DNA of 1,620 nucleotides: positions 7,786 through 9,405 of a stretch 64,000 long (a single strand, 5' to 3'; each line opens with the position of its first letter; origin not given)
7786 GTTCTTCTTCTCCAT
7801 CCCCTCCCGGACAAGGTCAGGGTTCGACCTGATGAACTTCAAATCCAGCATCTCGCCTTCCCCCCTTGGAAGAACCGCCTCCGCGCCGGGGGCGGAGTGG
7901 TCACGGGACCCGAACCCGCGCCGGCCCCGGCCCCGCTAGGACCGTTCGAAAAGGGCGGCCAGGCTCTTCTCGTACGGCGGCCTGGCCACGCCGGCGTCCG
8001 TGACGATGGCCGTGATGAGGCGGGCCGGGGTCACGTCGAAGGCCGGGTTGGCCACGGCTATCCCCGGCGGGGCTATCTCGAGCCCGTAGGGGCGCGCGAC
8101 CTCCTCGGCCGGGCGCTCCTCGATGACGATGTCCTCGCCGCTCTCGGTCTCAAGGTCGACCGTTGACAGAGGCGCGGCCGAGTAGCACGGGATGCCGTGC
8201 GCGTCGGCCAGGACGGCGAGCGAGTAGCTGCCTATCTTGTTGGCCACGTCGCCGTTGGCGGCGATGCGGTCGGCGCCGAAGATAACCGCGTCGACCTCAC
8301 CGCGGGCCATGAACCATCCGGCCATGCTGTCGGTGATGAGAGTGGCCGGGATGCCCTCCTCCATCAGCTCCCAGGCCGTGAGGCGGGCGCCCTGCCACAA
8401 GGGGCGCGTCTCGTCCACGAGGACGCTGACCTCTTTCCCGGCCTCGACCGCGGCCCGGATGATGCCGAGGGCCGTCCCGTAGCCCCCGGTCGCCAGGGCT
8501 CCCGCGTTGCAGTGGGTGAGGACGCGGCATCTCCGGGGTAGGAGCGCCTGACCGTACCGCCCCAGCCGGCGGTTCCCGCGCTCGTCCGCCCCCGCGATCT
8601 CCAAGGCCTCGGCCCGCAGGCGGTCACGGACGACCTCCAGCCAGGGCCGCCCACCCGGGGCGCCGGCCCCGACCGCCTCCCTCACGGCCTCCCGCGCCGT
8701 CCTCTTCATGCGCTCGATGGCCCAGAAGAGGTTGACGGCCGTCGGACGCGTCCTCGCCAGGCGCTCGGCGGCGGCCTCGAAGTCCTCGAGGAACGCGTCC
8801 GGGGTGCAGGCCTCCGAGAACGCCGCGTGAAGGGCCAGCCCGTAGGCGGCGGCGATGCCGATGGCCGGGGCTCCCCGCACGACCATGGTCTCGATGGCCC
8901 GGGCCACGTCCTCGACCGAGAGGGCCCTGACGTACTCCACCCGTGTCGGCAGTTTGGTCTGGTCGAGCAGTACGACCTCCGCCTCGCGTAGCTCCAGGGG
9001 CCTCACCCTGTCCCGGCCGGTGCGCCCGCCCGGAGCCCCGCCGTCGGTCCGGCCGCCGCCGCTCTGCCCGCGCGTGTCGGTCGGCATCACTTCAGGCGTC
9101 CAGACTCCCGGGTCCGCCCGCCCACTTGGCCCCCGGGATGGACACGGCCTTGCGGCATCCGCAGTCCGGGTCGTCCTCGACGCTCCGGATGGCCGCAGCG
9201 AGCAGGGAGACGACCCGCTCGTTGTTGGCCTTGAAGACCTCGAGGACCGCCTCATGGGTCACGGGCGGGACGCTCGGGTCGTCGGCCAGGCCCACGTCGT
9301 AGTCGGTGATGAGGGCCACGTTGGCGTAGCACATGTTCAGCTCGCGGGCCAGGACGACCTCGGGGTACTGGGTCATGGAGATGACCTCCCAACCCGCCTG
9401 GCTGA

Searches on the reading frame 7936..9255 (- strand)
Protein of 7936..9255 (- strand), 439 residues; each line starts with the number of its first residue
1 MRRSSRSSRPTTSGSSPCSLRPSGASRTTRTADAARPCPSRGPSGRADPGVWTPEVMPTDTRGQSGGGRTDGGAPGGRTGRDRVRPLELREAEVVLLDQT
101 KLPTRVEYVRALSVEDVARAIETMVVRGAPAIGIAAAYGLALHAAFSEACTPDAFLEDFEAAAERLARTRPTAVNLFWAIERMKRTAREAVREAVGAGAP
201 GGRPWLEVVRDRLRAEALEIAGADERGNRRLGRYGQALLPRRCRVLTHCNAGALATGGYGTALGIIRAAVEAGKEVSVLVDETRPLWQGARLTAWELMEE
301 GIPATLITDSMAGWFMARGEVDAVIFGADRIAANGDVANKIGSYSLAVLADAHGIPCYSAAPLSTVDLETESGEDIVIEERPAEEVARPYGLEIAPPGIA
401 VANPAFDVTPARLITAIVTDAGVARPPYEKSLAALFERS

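Call 7: search_protein_families(library=pfam, proteins=[window:7936-9255:-])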
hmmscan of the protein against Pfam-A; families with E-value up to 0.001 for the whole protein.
window:7936-9255:- (439 aa): 1 family
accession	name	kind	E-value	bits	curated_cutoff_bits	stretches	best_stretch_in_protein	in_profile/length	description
PF01008.23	IF-2B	-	6.4e-83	278.7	22.4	1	126-426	2-280/280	Initiation factor 2 subunit family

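Call 17: find_related_loci(query=window:7936-9087:-, collection=metagenome_contigs, flank=4000)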
Query window:7936-9087:- (383 aa) in metagenome_contigs; peptide patterns used: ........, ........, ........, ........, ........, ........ (x = any residue, [..] = any of these).
489 stretches matched a pattern; 246 encode a relative of the query (tblastn E <= 1e-3); the best 80 are kept; 80 distinct loci.
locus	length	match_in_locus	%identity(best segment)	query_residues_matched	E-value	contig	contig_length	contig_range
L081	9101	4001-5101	94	19-383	0e+0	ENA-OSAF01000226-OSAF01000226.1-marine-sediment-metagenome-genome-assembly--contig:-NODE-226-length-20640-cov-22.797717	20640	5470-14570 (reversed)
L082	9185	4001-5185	70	6-380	3e-163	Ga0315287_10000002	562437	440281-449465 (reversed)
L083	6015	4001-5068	56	21-383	6e-127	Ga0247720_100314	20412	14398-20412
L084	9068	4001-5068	56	21-383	1e-126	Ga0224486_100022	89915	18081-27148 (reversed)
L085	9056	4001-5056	57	20-383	1e-125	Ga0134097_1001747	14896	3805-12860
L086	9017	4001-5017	52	28-376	6e-113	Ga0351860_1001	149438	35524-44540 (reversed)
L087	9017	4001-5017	52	28-376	2e-112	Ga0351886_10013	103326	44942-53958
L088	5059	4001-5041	52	27-379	1e-111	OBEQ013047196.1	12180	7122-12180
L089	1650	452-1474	55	29-383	2e-119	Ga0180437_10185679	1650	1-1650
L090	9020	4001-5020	54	29-382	5e-111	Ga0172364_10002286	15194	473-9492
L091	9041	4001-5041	53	25-380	5e-110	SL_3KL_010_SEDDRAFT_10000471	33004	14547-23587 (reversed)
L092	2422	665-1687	53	28-382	1e-113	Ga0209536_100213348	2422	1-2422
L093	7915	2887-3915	51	31-382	6e-109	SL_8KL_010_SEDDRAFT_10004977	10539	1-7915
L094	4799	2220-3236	55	31-383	5e-109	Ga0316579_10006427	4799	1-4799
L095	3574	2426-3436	51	34-381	2e-110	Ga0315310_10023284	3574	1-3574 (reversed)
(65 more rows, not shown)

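Call 52: search_protein_families(library=ncbifam, proteins=[window:7936-9087:-, L082:5222-6550:+], max_evalue=1e-10)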
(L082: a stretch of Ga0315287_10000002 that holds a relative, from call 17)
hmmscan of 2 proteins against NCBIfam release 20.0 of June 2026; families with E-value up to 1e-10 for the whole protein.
window:7936-9087:- (383 aa): 8 families
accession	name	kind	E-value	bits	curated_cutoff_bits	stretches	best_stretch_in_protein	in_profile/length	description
NF004326.0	PRK05720.1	subfamily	4.1e-132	440.3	271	1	26-382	8-354/358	s-methyl-5-thioribose-1-phosphate isomerase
TIGR00512.1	salvage_mtnA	equivalog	1e-126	422.4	279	1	31-369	3-334/335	S-methyl-5-thioribose-1-phosphate isomerase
TIGR00524.1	eIF-2B_rel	subfamily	5.9e-111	370.4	185.85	1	58-369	4-302/303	S-methyl-5-thioribose-1-phosphate isomerase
NF004700.0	PRK06036.1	equivalog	9.6e-107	356.9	528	1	36-374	11-334/339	S-methyl-5-thioribose-1-phosphate isomerase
NF004436.0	PRK05772.1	equivalog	8.8e-96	321.3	521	1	25-381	13-362/363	S-methyl-5-thioribose-1-phosphate isomerase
TIGR00511.1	ribulose_e2b2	equivalog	6.5e-61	206.2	314.1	1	58-370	2-288/301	ribose 1,5-bisphosphate isomerase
NF006210.0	PRK08335.1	equivalog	1.5e-21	76.9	339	1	155-373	79-274/275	translation initiation factor IF-2B subunit alpha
NF004994.0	PRK06372.1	equivalog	7.5e-12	45.2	249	1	219-370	108-248/253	translation initiation factor IF-2B subunit delta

L082:5222-6550:+ (443 aa): 1 family
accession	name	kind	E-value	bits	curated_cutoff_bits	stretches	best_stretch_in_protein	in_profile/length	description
TIGR00414.1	serS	equivalog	3e-80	270.3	301.65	1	4-429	7-418/418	serine--tRNA ligase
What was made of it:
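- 7936..9087 (-): mtnA, S-methyl-5-thioribose-1-phosphate isomerase. It starts 4 nt after the mtnP stop codon. TIGR00512 scores 422 against a cut-off of 279 (call 52).
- Checked: Downstream genes: they are mtnP and mtnA by NCBIfam equivalog models above the curated cut-offs (call 52).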
